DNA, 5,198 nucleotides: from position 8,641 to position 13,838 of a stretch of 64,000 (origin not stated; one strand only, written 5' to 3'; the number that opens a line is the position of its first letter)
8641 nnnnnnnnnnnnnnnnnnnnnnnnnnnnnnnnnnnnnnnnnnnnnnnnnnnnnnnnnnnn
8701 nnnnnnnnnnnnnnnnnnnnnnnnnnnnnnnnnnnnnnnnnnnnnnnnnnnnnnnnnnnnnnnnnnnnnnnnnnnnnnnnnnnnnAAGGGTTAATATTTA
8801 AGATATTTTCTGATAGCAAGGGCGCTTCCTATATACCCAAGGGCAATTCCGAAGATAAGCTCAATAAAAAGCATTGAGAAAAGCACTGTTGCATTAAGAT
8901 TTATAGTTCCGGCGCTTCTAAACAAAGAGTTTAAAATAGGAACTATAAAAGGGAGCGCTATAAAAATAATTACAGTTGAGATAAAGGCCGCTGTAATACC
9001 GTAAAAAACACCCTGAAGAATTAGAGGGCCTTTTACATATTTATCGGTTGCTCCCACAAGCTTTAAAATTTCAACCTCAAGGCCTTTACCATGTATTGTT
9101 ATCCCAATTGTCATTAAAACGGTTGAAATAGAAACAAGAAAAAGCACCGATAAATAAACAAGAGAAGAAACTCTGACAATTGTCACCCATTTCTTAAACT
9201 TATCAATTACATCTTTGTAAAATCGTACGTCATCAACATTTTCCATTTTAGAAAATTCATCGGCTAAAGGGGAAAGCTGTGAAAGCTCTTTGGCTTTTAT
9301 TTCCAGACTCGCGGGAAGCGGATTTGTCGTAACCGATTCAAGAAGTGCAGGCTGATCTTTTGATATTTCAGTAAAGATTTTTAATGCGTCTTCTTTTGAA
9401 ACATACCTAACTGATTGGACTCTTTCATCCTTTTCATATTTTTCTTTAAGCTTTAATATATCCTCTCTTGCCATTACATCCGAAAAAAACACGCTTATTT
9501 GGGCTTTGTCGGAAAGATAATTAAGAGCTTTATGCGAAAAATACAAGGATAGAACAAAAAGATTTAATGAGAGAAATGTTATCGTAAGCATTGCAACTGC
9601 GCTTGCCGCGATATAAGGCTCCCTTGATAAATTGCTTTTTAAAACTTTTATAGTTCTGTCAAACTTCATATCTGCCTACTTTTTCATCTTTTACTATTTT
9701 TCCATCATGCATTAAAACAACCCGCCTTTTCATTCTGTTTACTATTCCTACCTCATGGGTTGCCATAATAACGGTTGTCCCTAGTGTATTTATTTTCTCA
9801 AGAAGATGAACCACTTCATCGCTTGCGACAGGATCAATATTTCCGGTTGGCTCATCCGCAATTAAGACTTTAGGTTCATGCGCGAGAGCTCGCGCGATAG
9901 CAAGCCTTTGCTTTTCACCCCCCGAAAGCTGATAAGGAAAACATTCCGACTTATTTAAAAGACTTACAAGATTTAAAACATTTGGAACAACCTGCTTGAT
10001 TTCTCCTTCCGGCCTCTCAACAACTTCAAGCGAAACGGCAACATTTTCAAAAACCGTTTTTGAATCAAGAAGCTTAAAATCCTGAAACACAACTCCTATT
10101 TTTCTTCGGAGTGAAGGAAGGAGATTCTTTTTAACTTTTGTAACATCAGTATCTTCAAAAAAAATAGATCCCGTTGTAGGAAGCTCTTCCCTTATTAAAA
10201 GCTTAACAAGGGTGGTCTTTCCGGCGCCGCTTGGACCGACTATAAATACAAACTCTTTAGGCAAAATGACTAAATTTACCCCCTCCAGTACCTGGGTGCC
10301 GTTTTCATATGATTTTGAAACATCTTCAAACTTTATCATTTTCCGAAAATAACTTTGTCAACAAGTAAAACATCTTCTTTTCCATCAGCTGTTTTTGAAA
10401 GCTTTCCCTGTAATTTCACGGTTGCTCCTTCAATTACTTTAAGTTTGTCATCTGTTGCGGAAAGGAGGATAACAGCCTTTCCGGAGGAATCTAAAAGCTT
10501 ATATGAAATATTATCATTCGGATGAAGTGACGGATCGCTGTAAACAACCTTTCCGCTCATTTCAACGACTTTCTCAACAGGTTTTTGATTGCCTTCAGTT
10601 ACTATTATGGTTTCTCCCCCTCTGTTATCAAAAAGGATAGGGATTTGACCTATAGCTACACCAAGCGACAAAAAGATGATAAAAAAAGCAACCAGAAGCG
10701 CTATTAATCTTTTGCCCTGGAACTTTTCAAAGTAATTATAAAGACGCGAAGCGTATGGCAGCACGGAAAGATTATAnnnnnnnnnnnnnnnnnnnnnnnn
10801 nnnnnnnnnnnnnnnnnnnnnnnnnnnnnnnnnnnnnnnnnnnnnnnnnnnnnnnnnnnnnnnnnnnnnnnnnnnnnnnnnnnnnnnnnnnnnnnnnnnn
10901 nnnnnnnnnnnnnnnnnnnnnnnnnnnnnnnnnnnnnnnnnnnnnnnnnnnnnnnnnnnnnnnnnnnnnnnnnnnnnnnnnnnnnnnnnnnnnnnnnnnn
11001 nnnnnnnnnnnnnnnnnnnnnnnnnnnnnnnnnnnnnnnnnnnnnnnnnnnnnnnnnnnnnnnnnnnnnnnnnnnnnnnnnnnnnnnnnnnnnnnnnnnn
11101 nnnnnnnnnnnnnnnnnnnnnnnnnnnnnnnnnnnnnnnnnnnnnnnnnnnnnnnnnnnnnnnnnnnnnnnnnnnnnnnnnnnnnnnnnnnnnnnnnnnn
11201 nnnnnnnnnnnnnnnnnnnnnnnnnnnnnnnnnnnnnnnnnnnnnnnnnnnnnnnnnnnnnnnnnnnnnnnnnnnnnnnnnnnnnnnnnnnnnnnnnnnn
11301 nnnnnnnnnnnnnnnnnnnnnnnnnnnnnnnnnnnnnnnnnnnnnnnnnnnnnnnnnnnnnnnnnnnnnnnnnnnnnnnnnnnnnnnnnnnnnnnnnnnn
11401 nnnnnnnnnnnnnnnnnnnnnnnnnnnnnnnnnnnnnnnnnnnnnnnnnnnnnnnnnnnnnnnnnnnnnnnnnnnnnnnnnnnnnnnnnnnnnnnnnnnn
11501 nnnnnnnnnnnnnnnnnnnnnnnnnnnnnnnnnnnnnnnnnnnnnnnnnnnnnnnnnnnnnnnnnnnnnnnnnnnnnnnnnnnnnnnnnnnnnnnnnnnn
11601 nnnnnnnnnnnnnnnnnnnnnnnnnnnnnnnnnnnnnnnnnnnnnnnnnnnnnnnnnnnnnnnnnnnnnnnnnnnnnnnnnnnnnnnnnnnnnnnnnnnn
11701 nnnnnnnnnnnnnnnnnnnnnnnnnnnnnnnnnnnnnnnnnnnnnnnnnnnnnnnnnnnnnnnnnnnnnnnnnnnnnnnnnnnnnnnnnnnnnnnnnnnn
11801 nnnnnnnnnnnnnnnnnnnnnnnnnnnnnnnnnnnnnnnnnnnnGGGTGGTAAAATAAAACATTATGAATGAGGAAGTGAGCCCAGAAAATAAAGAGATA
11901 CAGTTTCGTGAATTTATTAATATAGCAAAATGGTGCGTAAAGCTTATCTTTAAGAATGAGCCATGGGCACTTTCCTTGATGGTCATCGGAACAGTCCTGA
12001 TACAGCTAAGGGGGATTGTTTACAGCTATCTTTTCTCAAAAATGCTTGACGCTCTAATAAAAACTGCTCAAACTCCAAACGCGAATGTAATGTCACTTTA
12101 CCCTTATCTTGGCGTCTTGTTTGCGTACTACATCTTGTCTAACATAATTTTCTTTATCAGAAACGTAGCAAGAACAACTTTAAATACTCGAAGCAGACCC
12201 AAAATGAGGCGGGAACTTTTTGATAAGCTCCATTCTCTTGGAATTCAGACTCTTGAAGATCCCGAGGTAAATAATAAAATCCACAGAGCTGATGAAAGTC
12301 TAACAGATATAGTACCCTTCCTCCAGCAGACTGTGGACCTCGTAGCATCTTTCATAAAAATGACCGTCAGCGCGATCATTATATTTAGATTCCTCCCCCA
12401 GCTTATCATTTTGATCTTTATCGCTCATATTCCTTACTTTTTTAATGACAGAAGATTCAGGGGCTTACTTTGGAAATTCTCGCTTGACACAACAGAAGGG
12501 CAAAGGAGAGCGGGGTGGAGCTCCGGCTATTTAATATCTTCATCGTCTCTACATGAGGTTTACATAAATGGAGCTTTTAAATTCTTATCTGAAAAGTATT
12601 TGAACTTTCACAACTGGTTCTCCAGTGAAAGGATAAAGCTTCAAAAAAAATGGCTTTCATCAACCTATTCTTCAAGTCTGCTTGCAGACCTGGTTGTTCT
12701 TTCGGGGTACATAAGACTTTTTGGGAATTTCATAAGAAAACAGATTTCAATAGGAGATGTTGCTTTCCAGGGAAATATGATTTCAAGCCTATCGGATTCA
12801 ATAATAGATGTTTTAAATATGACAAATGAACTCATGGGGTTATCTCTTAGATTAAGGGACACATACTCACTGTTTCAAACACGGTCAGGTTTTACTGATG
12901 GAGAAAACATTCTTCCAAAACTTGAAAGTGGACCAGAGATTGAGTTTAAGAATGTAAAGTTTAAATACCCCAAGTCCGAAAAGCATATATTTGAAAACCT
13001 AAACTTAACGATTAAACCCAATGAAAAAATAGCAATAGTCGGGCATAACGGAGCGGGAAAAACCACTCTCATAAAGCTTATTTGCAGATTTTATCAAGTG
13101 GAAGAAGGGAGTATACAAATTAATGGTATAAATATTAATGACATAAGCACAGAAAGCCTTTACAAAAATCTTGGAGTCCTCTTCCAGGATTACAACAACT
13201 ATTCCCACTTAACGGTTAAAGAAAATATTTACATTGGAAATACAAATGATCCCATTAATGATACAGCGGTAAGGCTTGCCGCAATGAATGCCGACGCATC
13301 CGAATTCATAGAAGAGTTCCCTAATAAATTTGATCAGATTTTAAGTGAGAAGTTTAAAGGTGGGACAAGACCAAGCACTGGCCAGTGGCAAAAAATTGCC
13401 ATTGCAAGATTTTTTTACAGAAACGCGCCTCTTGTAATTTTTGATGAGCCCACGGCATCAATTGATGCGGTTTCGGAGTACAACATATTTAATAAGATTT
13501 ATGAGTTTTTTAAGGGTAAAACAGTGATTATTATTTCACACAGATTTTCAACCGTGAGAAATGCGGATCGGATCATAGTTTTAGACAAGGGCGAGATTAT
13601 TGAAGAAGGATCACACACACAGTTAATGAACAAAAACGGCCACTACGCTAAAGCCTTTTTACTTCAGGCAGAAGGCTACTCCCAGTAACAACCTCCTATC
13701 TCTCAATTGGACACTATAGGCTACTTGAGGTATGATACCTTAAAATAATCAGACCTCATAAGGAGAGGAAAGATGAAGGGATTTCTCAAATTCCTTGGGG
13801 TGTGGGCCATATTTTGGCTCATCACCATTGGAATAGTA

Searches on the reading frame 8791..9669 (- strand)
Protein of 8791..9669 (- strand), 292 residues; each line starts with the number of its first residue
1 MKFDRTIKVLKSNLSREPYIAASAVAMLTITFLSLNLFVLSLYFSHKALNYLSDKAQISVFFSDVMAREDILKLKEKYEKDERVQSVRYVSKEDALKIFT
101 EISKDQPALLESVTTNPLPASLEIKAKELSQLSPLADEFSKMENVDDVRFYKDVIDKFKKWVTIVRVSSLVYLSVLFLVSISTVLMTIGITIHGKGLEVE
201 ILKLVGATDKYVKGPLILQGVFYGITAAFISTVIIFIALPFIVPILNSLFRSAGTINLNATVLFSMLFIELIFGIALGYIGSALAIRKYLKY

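Call 11: search_protein_families(library=pfam, proteins=[window:8791-9669:-], max_evalue=0.001)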
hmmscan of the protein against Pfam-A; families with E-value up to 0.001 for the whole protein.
window:8791-9669:- (292 aa): 2 families
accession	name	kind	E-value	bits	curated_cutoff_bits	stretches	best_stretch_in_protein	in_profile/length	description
PF18075.7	FtsX_ECD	-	2.6e-21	76.5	23.5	1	57-148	2-96/96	FtsX extracellular domain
PF02687.27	FtsX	-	9.7e-08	32.5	25.5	1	173-291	4-117/120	FtsX-like permease C-terminal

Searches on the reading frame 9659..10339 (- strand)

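Call 11: search_protein_families(library=pfam, proteins=[window:9659-10339:-], max_evalue=0.001)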
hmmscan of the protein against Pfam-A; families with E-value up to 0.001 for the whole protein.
window:9659-10339:- (226 aa): 9 families
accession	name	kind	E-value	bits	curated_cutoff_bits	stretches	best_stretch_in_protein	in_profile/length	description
PF00005.33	ABC_tran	-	3.7e-34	118.7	25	1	18-165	1-136/137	ABC transporter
PF13304.12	AAA_21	-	2.1e-09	38.3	27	1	135-201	235-304/304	AAA domain, putative AbiEii toxin, Type IV TA system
PF02463.25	SMC_N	-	5.1e-06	26.5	40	0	114-211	113-213/220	RecF/RecN/SMC N terminal domain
PF13401.12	AAA_22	-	2.8e-05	24.9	27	1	28-83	5-60/130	AAA domain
PF20720.3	nSTAND3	-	0.00016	21.9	27.2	1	28-76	17-64/155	Novel STAND NTPase 3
PF13191.12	AAA_16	-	0.00027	21.9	32.6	1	29-62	25-57/167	AAA ATPase domain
PF00004.35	AAA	-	0.00048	21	21.2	0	32-163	2-65/131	ATPase family associated with various cellular activities (AAA)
PF01637.24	ATPase_2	-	0.00056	20.2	33.2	0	27-132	19-129/225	ATPase domain predominantly from Archaea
PF13173.12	AAA_14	-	0.00081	19.8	27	0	29-72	3-48/129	AAA domain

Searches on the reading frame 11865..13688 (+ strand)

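Call 11: search_protein_families(library=pfam, proteins=[window:11865-13688:+], max_evalue=0.001)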
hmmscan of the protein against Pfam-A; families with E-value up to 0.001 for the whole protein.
window:11865-13688:+ (607 aa): 6 families
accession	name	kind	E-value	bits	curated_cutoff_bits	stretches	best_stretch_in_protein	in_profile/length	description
PF00005.33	ABC_tran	-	1.2e-33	117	25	1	377-531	2-137/137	ABC transporter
PF02463.25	SMC_N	-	8.2e-10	38.9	40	1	388-573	26-211/220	RecF/RecN/SMC N terminal domain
PF00664.28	ABC_membrane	-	6.1e-07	29.8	28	1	38-193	3-156/274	ABC transporter transmembrane region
PF13304.12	AAA_21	-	6.7e-05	23.5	27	0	390-509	3-140/304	AAA domain, putative AbiEii toxin, Type IV TA system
PF13476.12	AAA_23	-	0.00017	22.7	27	1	381-445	13-84/201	AAA domain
PF13175.12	AAA_15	-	0.00046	20.3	32.1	1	379-486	17-130/374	AAA ATPase domain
